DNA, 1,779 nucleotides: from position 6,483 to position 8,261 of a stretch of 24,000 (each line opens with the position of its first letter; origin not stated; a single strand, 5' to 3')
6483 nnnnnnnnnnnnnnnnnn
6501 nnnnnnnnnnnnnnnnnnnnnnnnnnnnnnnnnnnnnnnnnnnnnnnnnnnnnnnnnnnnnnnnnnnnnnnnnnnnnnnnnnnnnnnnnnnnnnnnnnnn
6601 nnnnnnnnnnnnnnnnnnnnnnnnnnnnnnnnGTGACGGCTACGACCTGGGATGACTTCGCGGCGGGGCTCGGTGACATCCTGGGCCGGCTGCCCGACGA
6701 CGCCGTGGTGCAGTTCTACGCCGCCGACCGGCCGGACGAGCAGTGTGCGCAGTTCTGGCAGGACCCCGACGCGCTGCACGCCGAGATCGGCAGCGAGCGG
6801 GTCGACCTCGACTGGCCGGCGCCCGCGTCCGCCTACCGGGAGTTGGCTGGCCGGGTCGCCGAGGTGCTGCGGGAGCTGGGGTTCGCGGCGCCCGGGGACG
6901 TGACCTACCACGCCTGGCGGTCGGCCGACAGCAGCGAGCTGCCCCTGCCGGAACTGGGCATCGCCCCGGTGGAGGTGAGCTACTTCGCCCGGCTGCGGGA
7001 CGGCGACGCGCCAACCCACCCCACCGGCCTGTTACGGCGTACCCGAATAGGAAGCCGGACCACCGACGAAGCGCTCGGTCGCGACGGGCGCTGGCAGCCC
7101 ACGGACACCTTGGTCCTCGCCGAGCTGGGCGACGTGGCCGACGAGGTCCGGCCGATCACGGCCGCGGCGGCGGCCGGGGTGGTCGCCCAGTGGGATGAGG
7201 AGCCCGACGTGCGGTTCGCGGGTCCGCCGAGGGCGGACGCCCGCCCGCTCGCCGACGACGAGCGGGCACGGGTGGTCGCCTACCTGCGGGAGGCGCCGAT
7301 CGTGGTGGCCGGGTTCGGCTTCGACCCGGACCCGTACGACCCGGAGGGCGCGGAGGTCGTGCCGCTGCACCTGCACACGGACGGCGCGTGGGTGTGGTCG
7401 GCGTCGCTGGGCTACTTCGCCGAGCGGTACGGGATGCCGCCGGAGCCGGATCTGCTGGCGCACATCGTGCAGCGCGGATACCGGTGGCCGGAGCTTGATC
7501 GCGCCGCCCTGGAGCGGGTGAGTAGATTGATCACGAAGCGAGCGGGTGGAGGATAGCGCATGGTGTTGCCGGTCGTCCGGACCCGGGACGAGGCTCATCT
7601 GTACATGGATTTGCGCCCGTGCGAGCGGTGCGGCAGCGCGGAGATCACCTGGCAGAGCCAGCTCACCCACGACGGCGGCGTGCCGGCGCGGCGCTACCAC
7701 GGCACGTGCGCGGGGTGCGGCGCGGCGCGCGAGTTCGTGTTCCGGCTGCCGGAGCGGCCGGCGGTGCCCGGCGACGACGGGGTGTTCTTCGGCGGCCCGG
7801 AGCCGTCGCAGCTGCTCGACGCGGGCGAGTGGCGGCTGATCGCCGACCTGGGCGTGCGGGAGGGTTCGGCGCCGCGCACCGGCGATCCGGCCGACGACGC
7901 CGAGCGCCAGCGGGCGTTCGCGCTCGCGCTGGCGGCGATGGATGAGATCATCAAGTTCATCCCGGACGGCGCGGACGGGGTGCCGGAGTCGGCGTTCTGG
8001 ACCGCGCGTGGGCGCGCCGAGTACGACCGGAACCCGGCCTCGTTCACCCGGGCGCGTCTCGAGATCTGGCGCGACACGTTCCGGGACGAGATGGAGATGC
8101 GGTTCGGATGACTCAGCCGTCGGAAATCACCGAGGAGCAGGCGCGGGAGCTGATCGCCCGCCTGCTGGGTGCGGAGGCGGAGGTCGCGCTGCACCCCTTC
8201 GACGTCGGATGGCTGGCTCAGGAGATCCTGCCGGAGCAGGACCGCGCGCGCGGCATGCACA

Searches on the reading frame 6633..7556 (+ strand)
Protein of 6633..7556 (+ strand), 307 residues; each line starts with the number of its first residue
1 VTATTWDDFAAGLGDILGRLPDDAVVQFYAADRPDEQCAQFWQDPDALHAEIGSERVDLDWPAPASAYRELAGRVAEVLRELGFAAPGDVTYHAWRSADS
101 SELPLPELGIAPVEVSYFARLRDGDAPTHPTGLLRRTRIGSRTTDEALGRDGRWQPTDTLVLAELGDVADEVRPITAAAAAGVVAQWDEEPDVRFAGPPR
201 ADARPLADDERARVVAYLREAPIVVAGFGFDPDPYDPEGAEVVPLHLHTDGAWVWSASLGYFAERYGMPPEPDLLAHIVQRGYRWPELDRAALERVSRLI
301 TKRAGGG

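Call 8: search_protein_families(library=pfam, proteins=[window:6633-7556:+], max_evalue=0.01)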
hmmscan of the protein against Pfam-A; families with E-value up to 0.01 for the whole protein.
window:6633-7556:+ (307 aa): 1 family
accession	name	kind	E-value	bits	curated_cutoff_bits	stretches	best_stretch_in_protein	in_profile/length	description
PF22552.1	TY-Chap3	-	4.6e-10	40.7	27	1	5-102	2-86/117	T3SS (YopN, CesT) and YbjN peptide-binding chaperone 3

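Call 72: search_protein_families(library=ncbifam, proteins=[window:6633-7556:+], max_evalue=0.01)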
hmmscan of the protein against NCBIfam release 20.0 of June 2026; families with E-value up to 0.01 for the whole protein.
window:6633-7556:+ (307 aa): 0 families

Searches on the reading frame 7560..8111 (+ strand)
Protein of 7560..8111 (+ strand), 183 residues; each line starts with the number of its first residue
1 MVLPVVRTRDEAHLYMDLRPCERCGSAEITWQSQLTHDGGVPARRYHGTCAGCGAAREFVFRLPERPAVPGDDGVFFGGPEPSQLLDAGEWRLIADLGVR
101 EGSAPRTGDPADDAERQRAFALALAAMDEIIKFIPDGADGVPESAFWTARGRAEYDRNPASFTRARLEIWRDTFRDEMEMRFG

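Call 8: search_protein_families(library=pfam, proteins=[window:7560-8111:+], max_evalue=0.01)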
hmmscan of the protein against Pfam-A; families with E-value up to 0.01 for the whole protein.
window:7560-8111:+ (183 aa): 0 families

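Call 50: search_protein_families(library=pfam, proteins=[window:7560-8111:+], max_evalue=0.05)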
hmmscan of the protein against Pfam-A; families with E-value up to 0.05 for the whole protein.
window:7560-8111:+ (183 aa): 0 families

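Call 72: search_protein_families(library=ncbifam, proteins=[window:7560-8111:+], max_evalue=0.01)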
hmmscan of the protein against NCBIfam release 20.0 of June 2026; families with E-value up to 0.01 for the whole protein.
window:7560-8111:+ (183 aa): 0 families
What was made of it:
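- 7560..8111 (+): 183-aa Cys-rich (CxxC...CxxC) protein of unknown function. In relatives its homologue lies immediately upstream of the dead mycosin. No Pfam or NCBIfam family (calls 8, 50, 72).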
